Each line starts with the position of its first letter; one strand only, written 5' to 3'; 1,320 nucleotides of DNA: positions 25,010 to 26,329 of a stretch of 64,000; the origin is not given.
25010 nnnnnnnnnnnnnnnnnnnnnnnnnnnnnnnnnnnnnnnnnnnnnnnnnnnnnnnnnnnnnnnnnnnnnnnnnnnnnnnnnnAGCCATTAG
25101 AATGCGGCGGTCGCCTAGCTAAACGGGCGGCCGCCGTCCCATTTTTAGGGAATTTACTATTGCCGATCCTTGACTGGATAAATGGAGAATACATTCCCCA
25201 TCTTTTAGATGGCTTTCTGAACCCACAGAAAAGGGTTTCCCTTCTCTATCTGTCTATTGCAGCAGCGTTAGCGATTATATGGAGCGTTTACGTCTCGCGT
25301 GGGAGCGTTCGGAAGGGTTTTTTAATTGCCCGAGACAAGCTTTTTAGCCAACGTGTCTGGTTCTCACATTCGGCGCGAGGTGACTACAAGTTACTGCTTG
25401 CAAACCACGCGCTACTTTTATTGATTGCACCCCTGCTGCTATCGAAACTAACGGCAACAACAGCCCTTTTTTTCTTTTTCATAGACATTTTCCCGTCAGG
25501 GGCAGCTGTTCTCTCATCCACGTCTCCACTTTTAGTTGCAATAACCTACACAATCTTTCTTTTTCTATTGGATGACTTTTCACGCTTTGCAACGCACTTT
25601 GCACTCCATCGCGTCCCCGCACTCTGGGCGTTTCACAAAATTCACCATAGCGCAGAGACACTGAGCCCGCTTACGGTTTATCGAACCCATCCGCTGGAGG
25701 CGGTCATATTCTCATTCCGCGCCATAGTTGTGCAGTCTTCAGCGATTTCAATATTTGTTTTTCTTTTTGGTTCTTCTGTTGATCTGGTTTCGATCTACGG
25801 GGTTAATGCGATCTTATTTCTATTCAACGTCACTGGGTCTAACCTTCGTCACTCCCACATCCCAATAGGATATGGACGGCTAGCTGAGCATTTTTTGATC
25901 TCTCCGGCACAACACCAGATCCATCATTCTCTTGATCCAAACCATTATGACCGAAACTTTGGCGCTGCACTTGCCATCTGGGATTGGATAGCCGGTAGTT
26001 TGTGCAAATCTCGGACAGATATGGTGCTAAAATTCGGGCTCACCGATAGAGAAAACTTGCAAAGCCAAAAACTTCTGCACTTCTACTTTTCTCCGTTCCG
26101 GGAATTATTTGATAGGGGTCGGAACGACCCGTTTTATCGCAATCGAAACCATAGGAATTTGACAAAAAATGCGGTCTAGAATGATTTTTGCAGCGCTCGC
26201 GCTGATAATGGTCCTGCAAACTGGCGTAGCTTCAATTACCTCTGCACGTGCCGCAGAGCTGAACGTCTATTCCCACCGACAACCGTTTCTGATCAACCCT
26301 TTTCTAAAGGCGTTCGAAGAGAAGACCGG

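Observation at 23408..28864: Putative iron-regulated divergon: FbpABC-type transporter with an uncharacterised secreted protein and a membrane diiron hydroxylase-family gene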

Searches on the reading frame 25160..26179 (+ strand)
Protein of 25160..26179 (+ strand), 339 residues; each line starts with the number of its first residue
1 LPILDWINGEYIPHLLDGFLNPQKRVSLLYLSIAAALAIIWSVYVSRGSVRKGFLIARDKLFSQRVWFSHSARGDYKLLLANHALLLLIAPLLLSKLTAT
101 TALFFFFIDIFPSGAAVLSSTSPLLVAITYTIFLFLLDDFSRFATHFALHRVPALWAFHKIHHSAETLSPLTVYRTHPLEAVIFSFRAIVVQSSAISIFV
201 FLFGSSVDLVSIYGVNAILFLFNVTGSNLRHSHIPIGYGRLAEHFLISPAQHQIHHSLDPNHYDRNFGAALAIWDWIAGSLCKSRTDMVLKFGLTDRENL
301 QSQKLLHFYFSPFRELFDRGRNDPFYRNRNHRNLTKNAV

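Call 3: search_protein_families(library=pfam, proteins=[window:25160-26179:+], max_evalue=0.01)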
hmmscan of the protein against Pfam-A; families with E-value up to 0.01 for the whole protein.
window:25160-26179:+ (339 aa): 1 family
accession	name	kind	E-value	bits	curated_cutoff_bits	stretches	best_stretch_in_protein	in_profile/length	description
PF04116.19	FA_hydroxylase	-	4.7e-21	76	31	1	132-279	2-131/132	Fatty acid hydroxylase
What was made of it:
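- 25160..26179 (+): Polytopic FA_hydroxylase-family membrane protein (339 aa) with a complete di-iron histidine set. PF04116, 76 bits (call 3).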

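Call 4: search_protein_families(library=ncbifam, proteins=[window:25160-26179:+], max_evalue=0.01)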
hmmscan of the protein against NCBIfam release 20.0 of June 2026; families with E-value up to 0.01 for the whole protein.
window:25160-26179:+ (339 aa): 1 family
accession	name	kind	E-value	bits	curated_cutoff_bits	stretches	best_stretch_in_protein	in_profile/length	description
NF052566.1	OrLpdHdlsOlsERhiz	equivalog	3.1e-09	36.6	475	1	121-296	112-269/293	ornithine lipid hydroxylase OlsE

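Call 19: find_homologous_proteins(query=window:25160-26179:+, max_evalue=0.001)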
Query window:25160-26179:+ (339 aa): 3460 proteins with E <= 0.001 among 7056 candidates; the best 120 are listed.
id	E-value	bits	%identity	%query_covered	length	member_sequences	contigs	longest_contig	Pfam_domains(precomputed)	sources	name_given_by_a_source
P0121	2.3e-209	713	93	100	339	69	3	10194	PF04116.20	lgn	-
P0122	9.3e-171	586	78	100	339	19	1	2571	PF04116.20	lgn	-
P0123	2.1e-166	572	76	100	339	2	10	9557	PF04116.20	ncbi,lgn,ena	-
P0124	1.3e-165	569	75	100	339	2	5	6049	PF04116.20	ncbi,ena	-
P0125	3.1e-146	505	67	100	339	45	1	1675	PF04116.20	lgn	-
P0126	3.0e-142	492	69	94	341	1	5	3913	PF04116.20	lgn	-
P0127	7.2e-142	491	67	100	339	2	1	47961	PF04116.20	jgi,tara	tara:strand:- start:20891 stop:21910 length:1020 start_codon:yes stop_codon:yes gene_type:complete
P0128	1.9e-139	483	65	100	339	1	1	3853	PF04116.20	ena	-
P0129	3.7e-139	482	66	97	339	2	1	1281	PF04116.20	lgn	-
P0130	2.1e-138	480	66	100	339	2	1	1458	PF04116.20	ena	-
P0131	6.7e-138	478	62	99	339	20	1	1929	PF04116.20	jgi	jgi:sterol desaturase/sphingolipid hydroxylase (fatty acid hydroxylase superfamily)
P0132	3.2e-127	443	64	92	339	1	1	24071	PF04116.20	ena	-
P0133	2.6e-121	423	58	92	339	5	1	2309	PF04116.20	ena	-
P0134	1.7e-117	411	58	93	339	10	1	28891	PF04116.20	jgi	-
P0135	5.4e-117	409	58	93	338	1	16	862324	PF04116.20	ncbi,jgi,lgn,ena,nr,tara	ncbi:MAG: sterol desaturase [Rhodospirillaceae bacterium]|nr:sterol desaturase [Rhodospirillaceae ba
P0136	6.2e-116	406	55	99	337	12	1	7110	PF04116.20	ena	-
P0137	3.9e-113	396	57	93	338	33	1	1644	PF04116.20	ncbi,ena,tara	tara:strand:+ start:162 stop:1178 length:1017 start_codon:yes stop_codon:yes gene_type:complete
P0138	2.0e-110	388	57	92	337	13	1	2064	PF04116.20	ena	-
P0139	1.3e-107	378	55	92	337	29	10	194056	PF04116.20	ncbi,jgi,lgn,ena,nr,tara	ncbi:MAG: sterol desaturase [Rhodospirillaceae bacterium]|nr:sterol desaturase [Rhodospirillaceae ba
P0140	6.7e-107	376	55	92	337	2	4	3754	PF04116.20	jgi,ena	jgi:sterol desaturase/sphingolipid hydroxylase (fatty acid hydroxylase superfamily)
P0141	3.8e-106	374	54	93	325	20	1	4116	PF04116.20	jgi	-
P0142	4.0e-106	373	54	95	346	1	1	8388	PF04116.20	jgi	jgi:sterol desaturase/sphingolipid hydroxylase (fatty acid hydroxylase superfamily)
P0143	2.2e-104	368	53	92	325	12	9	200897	PF04116.20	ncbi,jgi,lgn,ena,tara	tara:strand:+ start:2250 stop:3227 length:978 start_codon:yes stop_codon:yes gene_type:complete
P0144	5.4e-104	366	55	92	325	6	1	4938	PF04116.20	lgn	-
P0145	2.4e-103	364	48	99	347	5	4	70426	PF04116.20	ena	-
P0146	1.7e-101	358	53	92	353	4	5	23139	PF04116.20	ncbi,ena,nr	ncbi:MAG: hypothetical protein CFH06_00218 [Alphaproteobacteria bacterium MarineAlpha3_Bin5]|nr:MAG:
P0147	2.4e-101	358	53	89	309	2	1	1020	PF04116.20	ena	-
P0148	3.1e-98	348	46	97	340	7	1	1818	PF04116.20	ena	-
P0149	4.3e-97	344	51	93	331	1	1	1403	PF04116.20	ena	-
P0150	4.7e-96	340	50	93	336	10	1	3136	PF04116.20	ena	-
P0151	2.1e-95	338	50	94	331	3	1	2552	PF04116.20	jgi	jgi:sterol desaturase/sphingolipid hydroxylase (fatty acid hydroxylase superfamily)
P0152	5.2e-95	337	50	93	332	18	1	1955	PF04116.20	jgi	jgi:sterol desaturase/sphingolipid hydroxylase (fatty acid hydroxylase superfamily)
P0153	1.6e-93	332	50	92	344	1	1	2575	PF04116.20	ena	-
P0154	1.4e-92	329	49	93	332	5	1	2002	PF04116.20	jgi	jgi:sterol desaturase/sphingolipid hydroxylase (fatty acid hydroxylase superfamily)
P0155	5.2e-90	320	48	97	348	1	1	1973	PF04116.20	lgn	-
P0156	1.1e-89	319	48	90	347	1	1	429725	PF04116.20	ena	-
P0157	3.6e-89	318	48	93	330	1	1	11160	PF04116.20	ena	-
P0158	1.0e-88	316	46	97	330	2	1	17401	PF04116.20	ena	-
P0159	1.3e-88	316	51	90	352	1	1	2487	PF04116.20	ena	-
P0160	1.5e-88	316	50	92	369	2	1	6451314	PF04116.20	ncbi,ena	-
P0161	3.6e-88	314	50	92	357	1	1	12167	PF04116.20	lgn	-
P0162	3.7e-88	314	45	94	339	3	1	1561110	PF04116.20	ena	-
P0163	5.8e-88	314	50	90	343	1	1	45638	PF04116.20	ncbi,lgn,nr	ncbi:MAG: sterol desaturase family protein [Marinobacterium sp.]|nr:sterol desaturase family protein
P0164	1.2e-87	313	46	96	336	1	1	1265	PF04116.20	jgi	-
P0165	1.5e-87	312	48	91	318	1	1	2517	PF04116.20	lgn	-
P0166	1.9e-87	312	47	92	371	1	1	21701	PF04116.20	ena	-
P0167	2.5e-87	312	49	92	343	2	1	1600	PF04116.20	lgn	-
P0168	2.9e-87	311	47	92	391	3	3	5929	PF04116.20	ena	-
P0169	4.9e-87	311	49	89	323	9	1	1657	PF04116.20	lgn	-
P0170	5.7e-87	310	48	91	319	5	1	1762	PF04116.20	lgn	-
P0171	7.2e-87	310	46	93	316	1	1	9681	PF04116.20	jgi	jgi:sterol desaturase/sphingolipid hydroxylase (fatty acid hydroxylase superfamily)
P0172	1.1e-86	310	46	91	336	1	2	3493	PF04116.20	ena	-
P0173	1.5e-86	309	46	93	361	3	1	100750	PF04116.20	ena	-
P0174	3.0e-86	308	46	90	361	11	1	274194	PF04116.20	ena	-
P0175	3.4e-86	308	49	90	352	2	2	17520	PF04116.20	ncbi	ncbi:MAG: sterol desaturase family protein [Pseudomonadota bacterium]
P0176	4.0e-86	308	48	92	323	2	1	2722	PF04116.20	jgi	-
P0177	4.7e-86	307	46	95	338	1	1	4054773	PF04116.20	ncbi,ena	-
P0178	5.9e-86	307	49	87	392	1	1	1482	PF04116.20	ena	-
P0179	6.4e-86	307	45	95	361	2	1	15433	PF04116.20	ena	-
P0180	6.7e-86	307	50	91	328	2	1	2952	PF04116.20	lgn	-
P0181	7.0e-86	307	46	94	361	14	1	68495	PF04116.20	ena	-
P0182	7.7e-86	307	48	88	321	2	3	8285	PF04116.20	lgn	-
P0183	7.8e-86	307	44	97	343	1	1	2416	PF04116.20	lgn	-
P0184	9.2e-86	307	46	90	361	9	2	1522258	PF04116.20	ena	-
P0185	1.2e-85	306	45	92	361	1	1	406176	PF04116.20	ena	-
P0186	1.2e-85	306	46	90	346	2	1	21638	PF04116.20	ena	-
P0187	1.3e-85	306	46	94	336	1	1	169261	PF04116.20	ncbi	-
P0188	1.4e-85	306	47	90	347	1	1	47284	PF04116.20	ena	-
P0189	1.7e-85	306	46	92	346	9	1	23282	PF04116.20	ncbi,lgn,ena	-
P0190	1.8e-85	306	46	97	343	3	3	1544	PF04116.20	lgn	-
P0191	1.9e-85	305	47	91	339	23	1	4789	PF04116.20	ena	-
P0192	1.9e-85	305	45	96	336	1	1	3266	PF04116.20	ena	-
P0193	2.2e-85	305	46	92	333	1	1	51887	PF04116.20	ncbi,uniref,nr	ncbi:sterol desaturase family protein [Marinobacterium arenosum]|uniref:sterol desaturase family pro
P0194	2.3e-85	305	46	92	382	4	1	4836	PF04116.20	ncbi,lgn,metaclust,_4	metaclust:\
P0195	2.5e-85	305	46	96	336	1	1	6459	PF04116.20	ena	-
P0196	2.6e-85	305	48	90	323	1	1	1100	PF04116.20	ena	-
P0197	3.1e-85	305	47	91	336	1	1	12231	PF04116.20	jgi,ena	-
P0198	3.3e-85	305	47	91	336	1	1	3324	PF04116.20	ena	-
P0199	3.3e-85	305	48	90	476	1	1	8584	PF04116.20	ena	-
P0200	3.4e-85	305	48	88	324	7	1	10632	PF04116.20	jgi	-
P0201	3.5e-85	305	46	91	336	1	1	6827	PF04116.20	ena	-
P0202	3.7e-85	305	46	90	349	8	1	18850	PF04116.20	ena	-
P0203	4.0e-85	304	48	92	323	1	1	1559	PF04116.20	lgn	-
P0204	4.3e-85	304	44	97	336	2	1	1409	PF04116.20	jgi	-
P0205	4.8e-85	304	44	92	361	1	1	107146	PF04116.20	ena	-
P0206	5.5e-85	304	46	91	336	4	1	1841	PF04116.20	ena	-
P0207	5.5e-85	304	46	92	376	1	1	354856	PF04116.20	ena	-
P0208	5.7e-85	304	46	91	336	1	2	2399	PF04116.20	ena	-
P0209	7.4e-85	304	46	91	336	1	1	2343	PF04116.20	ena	-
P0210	9.7e-85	303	46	90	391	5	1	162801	PF04116.20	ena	-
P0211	9.9e-85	303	46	93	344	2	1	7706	PF04116.20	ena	-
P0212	1.1e-84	303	45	90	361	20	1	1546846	PF04116.20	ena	-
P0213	1.3e-84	303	47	91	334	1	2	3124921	PF04116.20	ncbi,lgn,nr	ncbi:sterol desaturase [Rhodobacteraceae bacterium KLH11]|nr:sterol desaturase [Rhodobacteraceae bac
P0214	1.3e-84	303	46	91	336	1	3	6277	PF04116.20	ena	-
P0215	1.5e-84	303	43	97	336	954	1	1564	PF04116.20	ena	-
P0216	1.6e-84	302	48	91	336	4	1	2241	PF04116.20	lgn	-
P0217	1.6e-84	302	46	90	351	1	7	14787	PF04116.20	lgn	-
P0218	1.7e-84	302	48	90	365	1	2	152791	PF04116.20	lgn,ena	-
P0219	2.0e-84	302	46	92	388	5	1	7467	PF04116.20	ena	-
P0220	2.0e-84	302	45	91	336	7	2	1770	PF04116.20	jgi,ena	-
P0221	2.0e-84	302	46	91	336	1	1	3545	PF04116.20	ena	-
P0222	2.3e-84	302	49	90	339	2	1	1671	PF04116.20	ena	-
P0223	2.3e-84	302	47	90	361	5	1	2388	PF04116.20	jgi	-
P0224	2.4e-84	302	47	90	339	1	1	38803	PF04116.20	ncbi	ncbi:MAG: sterol desaturase family protein [Pseudomonadota bacterium]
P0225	2.7e-84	302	47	91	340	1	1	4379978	PF04116.20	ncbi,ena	-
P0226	2.7e-84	302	46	91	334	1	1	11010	PF04116.20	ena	-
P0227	2.8e-84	302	44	91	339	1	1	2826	PF04116.20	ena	-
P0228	2.9e-84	302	46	95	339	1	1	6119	PF04116.20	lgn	-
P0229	3.0e-84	302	46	91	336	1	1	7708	PF04116.20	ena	-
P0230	3.2e-84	301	47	91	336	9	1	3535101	PF04116.20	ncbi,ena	-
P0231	3.2e-84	301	43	98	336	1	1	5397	PF04116.20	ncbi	-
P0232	3.4e-84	301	48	93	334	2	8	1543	PF04116.20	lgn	-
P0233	3.4e-84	301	50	89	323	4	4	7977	PF04116.20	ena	-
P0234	3.8e-84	301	48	92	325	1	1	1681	PF04116.20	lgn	-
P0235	3.8e-84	301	49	85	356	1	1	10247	PF04116.20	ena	-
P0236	4.1e-84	301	48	88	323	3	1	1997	PF04116.20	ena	-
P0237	4.2e-84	301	46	90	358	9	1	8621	PF04116.20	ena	-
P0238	4.3e-84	301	45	97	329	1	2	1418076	PF04116.20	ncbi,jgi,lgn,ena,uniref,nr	ncbi:Sterol desaturase/sphingolipid hydroxylase, fatty acid hydroxylase superfamily [Cognatiyoonia s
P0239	4.3e-84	301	43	98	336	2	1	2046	PF04116.20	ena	-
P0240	4.3e-84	301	46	92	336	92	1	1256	PF04116.20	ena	-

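Call 20: find_encoding_contigs(protein=P0213, flank=7000, max_places=1)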
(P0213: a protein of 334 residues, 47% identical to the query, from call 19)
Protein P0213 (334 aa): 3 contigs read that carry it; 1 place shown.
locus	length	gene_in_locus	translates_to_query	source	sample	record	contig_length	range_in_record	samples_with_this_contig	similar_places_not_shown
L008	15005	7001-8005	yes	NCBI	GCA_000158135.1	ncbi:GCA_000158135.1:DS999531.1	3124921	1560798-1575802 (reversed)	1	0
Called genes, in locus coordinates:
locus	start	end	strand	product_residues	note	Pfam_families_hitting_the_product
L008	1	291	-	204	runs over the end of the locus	PF01794:Ferric_reduct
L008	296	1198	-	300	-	PF00174:Oxidored_molyb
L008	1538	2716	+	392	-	PF00817:IMS, PF11799:IMS_C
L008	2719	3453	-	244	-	PF05013:FGase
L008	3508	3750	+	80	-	-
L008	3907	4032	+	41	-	PF00444:Ribosomal_L36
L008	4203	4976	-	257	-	PF03447:NAD_binding_3, PF01958:Asp_DH_C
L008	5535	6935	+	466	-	PF16148:DUF4856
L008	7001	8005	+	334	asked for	PF04116:FA_hydroxylase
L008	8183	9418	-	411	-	PF00211:Guanylate_cyc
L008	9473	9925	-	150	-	PF22381:Staph_reg_Sar_Rot, PF01978:TrmB (weak), PF12802:MarR_2, PF13463:HTH_27, PF01047:MarR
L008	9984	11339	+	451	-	PF20510:HgmA_N, PF04209:HgmA_C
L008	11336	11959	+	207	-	PF01810:LysE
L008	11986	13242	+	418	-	PF09298:FAA_hydrolase_N, PF01557:FAA_hydrolase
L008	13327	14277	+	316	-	PF00753:Lactamase_B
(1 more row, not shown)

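Call 21: find_encoding_contigs(protein=P0193, flank=7000, max_places=1)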
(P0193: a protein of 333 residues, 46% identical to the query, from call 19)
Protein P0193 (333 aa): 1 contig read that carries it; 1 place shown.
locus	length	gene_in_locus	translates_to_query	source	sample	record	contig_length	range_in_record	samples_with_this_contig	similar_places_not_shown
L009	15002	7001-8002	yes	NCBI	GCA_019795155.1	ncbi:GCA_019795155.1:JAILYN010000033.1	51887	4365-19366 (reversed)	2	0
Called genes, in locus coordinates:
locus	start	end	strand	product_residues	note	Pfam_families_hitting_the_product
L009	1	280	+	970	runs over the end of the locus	PF00675:Peptidase_M16, PF05193:Peptidase_M16_C, PF08367:M16C_assoc, PF05193:Peptidase_M16_C, PF22516:PreP_C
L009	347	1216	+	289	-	PF00892:EamA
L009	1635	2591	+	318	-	PF00126:HTH_1, PF03466:LysR_substrate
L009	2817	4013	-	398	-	PF06779:MFS_4, PF07690:MFS_1, PF12832:MFS_1_like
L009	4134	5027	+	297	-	PF00126:HTH_1, PF03466:LysR_substrate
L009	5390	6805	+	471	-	PF16148:DUF4856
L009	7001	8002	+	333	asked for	PF04116:FA_hydroxylase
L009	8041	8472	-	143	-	-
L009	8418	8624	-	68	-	-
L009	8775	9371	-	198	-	PF00005:ABC_tran, PF02463:SMC_N (weak), PF13304:AAA_21 (weak)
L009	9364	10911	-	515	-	PF00528:BPD_transp_1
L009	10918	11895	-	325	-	PF01547:SBP_bac_1, PF13416:SBP_bac_8, PF13531:SBP_bac_11, PF13343:SBP_bac_6 (weak)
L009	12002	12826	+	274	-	PF01636:APH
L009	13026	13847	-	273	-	PF03618:Kinase-PPPase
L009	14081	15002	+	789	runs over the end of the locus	PF01326:PPDK_N, PF00391:PEP-utilizers, PF02896:PEP-utilizers_C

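Call 22: find_encoding_contigs(protein=P0160, flank=7000, max_places=1)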
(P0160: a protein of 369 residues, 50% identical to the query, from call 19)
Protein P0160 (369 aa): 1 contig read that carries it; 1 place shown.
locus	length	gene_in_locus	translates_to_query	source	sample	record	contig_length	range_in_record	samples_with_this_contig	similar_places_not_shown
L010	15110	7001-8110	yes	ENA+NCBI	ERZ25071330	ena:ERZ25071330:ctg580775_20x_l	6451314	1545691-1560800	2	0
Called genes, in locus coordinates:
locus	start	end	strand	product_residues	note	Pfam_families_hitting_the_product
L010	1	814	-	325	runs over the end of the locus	PF04909:Amidohydro_2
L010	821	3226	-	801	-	PF01315:Ald_Xan_dh_C, PF02738:MoCoBD_1, PF20256:MoCoBD_2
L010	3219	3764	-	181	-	PF00111:Fer2, PF13085:Fer2_3 (weak), PF01799:Fer2_2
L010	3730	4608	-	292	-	PF00941:FAD_binding_5, PF03450:CO_deh_flav_C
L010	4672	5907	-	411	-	PF04909:Amidohydro_2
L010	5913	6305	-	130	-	-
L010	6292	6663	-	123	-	PF00355:Rieske, PF13806:Rieske_2 (faint), PF22543:Rieske_4 (faint)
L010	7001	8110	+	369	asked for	PF04116:FA_hydroxylase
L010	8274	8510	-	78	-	-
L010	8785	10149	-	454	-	PF00270:DEAD, PF04851:ResIII (weak), PF13245:AAA_19 (faint), PF13604:AAA_30 (faint), PF00271:Helicase_C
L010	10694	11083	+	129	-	PF09361:Phasin_2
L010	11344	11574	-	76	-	PF01165:Ribosomal_S21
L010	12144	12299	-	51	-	-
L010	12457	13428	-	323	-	PF03401:TctC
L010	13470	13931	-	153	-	PF07331:TctB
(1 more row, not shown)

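Call 48: search_solved_structures(query=window:25160-26179:+, max_evalue=1, show_alignments=2)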
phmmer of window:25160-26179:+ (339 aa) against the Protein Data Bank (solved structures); distinct sequences matched with E-value up to 1: 0.

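Call 72: predict_structure(alignment_id=A3)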
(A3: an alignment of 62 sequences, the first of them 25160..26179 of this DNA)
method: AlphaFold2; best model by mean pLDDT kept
length: 339 residues; sequences in the alignment: 62
mean_pLDDT: 88.1   pTM: 0.86
mean pLDDT of the five models: 88.1, 87.8, 85.6, 84.6, 78.1
residues with pLDDT >= 90: 225; 70-90: 86; 50-70: 16; < 50: 12
segments of 3 or more residues with pLDDT < 50: 322-331
pLDDT, mean of each block of 10 residues (from residue 1): 90 93 88 92 91 92 92 94 93 94 97 94 91 94 95 91 91 93 95 96 87 74 82 87 92 92 91 94 88 76 88 86 49 50
secondary structure, 60 per line:
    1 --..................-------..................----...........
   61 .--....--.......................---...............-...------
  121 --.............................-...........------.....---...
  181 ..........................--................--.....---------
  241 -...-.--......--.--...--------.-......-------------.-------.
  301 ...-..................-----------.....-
elements in order: H3-20 H28-45 H50-61 H64-67 H70-92 H96-110 H123-151 H153-163 H170-174 H178-206 H209-224 H227-231 H249-254 H273-278 H300-303 H305-322 H334-338
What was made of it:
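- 25160..26179 (+): AF2 model with pLDDT 88 (call 72).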

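Call 74: fold_search(model_id=the predicted structure, library=pdb)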
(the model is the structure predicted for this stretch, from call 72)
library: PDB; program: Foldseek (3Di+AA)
matches with E <= 10: 5; with E <= 0.001: 0
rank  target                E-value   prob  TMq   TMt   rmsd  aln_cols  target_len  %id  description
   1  7dsw_A                6.5e+00  0.02  0.10  0.08  19.8       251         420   14  Structure of a human NHE1-CHP1 complex under pH 7.5 (released 2021-06-23)
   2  4zr0_A                7.4e+00  0.08  0.22  0.27  11.2       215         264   15  Full length scs7p (only hydroxylase domain visible) (released 2015-07-29)
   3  8z7z                  8.1e+00  0.04  0.15  0.14  15.7       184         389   15  SLC19A2-Thiamine inward structure (released 2025-01-08)
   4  8hf4_A                8.1e+00  0.02  0.12  0.08  25.2       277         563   10  Cryo-EM structure of nucleotide-bound ComA at outward-facing state with EC gate closed conformation (released 2023-10-04)
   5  8jzs_A                9.7e+00  0.02  0.14  0.11  12.6       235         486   13  Outward-facing SLC15A4 dimer (released 2023-09-27)
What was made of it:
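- On FA_hydroxylase superfamily (PF04116): Foldseek lists 4ZR0 second, but at E 7.4 and TM 0.22-0.27 (call 74).
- Closest known: Fatty acid hydroxylase / sterol desaturase superfamily. Different: It belongs to no characterised subfamily: OlsE scores 36.6 bits against a cut-off of 475, and Scs7p gives Foldseek E 7.4 (calls 4, 74).
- Tried and rejected: For FAH it gave only a weak Scs7p hit (call 74).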
